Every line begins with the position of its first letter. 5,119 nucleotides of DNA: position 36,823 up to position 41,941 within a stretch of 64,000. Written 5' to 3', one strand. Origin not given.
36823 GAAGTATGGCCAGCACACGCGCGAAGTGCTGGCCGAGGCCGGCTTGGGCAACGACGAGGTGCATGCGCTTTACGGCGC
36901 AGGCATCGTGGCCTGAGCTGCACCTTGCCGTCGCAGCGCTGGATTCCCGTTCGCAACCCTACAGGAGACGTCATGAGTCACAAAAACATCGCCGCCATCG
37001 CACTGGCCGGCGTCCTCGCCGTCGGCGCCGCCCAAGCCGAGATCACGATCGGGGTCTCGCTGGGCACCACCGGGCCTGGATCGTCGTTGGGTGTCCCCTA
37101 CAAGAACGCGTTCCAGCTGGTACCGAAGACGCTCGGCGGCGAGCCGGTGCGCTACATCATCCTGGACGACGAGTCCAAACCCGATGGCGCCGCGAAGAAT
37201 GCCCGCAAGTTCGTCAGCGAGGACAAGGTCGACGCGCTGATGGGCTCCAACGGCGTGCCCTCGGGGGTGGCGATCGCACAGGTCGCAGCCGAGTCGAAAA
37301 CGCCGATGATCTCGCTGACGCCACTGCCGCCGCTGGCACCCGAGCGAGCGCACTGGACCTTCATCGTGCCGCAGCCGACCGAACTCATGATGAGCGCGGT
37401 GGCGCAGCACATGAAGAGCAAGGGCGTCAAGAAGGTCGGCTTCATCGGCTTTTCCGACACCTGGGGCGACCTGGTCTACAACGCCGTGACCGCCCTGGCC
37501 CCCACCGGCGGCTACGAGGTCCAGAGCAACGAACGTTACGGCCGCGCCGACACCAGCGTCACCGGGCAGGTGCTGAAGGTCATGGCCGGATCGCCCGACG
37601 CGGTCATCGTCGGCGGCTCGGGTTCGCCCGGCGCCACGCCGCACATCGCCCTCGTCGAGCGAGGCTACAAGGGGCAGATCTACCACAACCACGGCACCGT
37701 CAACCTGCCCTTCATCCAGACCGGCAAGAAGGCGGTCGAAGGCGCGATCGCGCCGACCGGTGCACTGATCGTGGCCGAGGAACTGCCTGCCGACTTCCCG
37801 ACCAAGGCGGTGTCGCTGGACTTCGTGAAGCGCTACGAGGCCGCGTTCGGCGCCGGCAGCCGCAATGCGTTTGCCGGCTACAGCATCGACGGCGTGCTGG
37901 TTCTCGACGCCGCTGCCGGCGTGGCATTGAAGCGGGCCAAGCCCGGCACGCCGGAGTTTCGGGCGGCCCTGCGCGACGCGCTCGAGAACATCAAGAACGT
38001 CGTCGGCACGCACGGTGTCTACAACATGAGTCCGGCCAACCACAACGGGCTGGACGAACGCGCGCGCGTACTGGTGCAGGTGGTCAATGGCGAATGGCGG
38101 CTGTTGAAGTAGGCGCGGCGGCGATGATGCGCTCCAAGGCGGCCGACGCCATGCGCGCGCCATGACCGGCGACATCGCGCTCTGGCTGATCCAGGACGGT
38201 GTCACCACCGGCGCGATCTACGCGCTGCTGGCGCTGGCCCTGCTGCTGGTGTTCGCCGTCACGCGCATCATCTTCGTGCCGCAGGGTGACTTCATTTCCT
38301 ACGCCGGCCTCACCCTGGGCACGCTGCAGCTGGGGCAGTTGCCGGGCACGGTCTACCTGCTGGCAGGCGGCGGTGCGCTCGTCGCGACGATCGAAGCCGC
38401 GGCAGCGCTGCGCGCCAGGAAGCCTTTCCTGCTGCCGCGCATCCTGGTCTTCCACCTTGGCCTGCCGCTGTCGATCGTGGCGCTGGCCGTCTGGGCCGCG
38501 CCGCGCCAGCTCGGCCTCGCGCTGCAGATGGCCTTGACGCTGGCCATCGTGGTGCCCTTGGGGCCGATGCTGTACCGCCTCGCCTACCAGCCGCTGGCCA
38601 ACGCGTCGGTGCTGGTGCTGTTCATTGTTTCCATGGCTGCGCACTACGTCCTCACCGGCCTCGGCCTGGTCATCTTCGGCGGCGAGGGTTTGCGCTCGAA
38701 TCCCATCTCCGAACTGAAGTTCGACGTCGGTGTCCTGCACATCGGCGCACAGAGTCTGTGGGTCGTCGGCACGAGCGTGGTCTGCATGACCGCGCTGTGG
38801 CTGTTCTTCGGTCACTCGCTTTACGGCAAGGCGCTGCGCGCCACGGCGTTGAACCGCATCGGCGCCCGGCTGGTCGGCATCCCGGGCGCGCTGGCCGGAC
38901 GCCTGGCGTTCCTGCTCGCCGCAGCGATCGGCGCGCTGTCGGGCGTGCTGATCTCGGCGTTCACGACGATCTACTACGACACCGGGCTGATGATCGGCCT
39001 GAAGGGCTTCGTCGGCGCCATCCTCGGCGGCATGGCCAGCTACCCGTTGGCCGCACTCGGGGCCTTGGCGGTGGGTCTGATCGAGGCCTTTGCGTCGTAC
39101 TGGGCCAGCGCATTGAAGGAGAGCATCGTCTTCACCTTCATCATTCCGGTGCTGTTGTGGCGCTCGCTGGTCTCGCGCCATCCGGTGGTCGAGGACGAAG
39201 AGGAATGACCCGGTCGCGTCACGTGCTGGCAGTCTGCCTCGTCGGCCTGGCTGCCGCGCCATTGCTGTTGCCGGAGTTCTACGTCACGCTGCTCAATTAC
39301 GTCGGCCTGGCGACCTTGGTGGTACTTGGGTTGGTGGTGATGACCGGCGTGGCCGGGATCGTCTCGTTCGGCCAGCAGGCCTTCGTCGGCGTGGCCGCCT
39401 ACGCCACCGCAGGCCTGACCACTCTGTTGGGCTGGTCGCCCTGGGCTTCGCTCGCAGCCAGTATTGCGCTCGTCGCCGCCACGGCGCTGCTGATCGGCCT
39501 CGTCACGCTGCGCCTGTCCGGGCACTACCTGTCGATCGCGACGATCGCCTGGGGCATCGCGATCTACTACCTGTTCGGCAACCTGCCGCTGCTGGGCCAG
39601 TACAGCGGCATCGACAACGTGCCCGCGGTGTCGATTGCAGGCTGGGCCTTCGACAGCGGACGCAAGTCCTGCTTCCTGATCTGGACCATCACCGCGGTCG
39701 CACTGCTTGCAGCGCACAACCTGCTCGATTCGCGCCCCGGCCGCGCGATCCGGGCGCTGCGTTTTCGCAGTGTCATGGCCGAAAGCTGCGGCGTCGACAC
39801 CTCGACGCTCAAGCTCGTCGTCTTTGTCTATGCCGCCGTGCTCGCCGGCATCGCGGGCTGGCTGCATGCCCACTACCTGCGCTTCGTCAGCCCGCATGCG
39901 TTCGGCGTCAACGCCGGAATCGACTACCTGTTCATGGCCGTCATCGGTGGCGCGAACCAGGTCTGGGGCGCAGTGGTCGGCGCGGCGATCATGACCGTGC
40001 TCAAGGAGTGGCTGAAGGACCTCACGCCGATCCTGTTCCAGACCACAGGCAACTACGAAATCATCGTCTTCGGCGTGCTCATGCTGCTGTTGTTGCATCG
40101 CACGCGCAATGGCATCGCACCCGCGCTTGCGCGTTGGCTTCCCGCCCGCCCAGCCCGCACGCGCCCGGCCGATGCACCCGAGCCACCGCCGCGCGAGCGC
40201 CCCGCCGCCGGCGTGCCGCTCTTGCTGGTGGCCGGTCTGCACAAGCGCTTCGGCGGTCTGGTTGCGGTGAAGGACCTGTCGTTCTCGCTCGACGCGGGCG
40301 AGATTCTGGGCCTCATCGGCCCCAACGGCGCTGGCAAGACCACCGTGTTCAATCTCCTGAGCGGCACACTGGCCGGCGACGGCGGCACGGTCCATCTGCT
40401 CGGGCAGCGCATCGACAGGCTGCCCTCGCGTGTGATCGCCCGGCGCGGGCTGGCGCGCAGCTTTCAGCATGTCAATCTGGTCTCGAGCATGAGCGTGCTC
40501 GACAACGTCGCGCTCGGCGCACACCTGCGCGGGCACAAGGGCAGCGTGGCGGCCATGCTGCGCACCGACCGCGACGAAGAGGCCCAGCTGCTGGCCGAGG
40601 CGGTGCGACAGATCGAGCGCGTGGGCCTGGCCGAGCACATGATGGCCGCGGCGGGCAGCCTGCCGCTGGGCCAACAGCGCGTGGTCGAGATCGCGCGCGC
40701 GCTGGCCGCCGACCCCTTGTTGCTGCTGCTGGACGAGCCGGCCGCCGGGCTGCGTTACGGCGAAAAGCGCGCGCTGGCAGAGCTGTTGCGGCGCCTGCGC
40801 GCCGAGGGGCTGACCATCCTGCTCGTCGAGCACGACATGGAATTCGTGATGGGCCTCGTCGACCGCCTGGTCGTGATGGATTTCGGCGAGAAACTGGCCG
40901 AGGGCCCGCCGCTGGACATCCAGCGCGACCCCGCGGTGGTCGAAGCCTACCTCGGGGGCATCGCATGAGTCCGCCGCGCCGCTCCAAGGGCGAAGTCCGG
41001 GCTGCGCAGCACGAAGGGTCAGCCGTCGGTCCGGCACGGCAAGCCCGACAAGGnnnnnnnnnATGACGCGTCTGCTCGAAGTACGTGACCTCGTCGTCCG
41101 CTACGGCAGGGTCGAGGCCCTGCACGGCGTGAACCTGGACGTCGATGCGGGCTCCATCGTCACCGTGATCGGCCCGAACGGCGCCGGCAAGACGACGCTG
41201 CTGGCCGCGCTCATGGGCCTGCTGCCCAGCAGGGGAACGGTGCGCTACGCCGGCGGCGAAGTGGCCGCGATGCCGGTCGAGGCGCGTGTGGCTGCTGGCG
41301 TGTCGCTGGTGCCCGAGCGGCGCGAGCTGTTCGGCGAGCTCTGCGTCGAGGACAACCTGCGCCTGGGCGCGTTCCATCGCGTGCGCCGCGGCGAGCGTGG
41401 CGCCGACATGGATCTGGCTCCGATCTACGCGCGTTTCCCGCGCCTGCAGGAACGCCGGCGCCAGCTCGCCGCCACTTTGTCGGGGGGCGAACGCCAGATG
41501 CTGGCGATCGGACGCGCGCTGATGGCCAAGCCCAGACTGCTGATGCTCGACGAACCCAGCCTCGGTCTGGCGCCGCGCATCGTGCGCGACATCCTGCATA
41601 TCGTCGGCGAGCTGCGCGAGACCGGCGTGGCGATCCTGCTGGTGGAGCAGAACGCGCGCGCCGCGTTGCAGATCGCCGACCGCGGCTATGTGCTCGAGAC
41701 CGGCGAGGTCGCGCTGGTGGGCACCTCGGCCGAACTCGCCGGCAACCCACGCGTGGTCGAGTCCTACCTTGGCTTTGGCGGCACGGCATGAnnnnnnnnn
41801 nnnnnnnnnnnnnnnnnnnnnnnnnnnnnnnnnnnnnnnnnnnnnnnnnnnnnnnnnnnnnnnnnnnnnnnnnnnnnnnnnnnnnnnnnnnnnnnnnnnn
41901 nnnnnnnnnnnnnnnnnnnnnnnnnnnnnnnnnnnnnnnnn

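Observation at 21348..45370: Complete iaa-type anaerobic auxin (indole-3-acetate) degradation operon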

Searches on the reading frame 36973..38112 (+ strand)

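Call 7: search_protein_families(library=pfam, proteins=[window:36973-38112:+])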
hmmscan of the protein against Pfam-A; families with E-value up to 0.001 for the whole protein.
window:36973-38112:+ (379 aa): 2 families
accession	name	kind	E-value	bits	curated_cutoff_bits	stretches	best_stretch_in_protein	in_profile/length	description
PF13458.12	Peripla_BP_6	-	2.8e-41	142.8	31.7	1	23-359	1-329/343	Periplasmic binding protein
PF01094.35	ANF_receptor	-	2e-12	47.2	25.4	1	51-213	17-183/353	Receptor family ligand binding region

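Call 30: search_protein_families(library=ncbifam, proteins=[window:36973-38112:+], max_evalue=1e-10)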
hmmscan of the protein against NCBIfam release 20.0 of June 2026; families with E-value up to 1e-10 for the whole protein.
window:36973-38112:+ (379 aa): 0 families

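Call 68: search_protein_families(library=ncbifam, proteins=[window:36973-38112:+], max_evalue=0.00001)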
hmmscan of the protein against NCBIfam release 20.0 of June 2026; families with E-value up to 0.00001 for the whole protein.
window:36973-38112:+ (379 aa): 0 families

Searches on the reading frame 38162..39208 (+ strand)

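Call 7: search_protein_families(library=pfam, proteins=[window:38162-39208:+])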
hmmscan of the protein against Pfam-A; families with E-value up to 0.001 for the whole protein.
window:38162-39208:+ (348 aa): 1 family
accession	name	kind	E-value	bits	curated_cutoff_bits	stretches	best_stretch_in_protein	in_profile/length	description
PF02653.21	BPD_transp_2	-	1.3e-15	57.7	26.8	1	10-324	2-262/269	Branched-chain amino acid transport system / permease component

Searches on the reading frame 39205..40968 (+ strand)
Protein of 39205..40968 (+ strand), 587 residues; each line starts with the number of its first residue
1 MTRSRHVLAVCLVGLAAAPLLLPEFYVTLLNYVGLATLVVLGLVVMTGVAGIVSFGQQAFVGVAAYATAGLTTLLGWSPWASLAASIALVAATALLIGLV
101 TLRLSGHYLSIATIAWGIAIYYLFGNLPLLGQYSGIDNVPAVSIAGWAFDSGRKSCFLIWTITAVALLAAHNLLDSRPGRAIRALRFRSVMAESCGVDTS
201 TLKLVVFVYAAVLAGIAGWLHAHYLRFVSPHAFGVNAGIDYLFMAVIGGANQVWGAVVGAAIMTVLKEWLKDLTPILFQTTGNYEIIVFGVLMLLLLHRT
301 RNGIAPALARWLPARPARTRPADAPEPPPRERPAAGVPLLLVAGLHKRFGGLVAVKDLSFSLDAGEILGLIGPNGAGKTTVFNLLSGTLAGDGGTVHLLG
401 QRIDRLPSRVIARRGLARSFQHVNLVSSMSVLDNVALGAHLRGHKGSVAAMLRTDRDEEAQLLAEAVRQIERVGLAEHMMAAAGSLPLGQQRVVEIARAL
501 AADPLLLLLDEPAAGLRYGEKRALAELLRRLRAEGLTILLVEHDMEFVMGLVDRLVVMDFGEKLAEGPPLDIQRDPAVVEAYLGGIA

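Call 7: search_protein_families(library=pfam, proteins=[window:39205-40968:+])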
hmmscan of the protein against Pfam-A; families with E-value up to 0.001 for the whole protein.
window:39205-40968:+ (587 aa): 4 families
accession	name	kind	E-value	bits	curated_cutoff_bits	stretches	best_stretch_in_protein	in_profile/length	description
PF02653.21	BPD_transp_2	-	1.4e-39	136.3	26.8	1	27-297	3-269/269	Branched-chain amino acid transport system / permease component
PF00005.33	ABC_tran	-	6.4e-28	98.5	25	1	355-513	1-136/137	ABC transporter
PF12399.14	BCA_ABC_TP_C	-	7.8e-10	38.6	25.5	1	562-585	1-24/27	Branched-chain amino acid ATP-binding cassette transporter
PF13304.12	AAA_21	-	3e-06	28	27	0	368-386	2-20/304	AAA domain, putative AbiEii toxin, Type IV TA system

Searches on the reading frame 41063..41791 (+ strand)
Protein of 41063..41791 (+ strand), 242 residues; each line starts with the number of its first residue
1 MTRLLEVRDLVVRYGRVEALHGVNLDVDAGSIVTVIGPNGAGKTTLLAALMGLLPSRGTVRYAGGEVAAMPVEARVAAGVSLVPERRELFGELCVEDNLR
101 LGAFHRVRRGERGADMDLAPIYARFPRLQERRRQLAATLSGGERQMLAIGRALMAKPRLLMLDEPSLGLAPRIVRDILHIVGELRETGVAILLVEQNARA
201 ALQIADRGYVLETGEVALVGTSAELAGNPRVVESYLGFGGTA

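Call 7: search_protein_families(library=pfam, proteins=[window:41063-41791:+])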
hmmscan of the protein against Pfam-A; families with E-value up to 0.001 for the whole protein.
window:41063-41791:+ (242 aa): 9 families
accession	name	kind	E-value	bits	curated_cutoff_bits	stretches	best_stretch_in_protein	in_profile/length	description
PF00005.33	ABC_tran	-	1.9e-27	96.9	25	1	20-166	1-136/137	ABC transporter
PF13304.12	AAA_21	-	3.1e-11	44.4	27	1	134-193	233-295/304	AAA domain, putative AbiEii toxin, Type IV TA system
PF13555.12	AAA_29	-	1.3e-05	25.3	27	1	21-62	13-54/61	P-loop containing region of AAA domain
PF13191.12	AAA_16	-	4e-05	24.6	32.6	1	18-127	10-104/167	AAA ATPase domain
PF13401.12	AAA_22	-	7.5e-05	23.5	27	1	30-194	5-121/130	AAA domain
PF19993.5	DO-GTPase2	-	0.0003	21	27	1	32-56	2-26/226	Double-GTPase 2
PF13514.12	AAA_27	-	0.00047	20.2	22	0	12-54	9-50/206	AAA domain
PF13476.12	AAA_23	-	0.0005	21.2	27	1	25-51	15-40/201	AAA domain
PF02463.25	SMC_N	-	0.00086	19.2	40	0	31-51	25-45/220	RecF/RecN/SMC N terminal domain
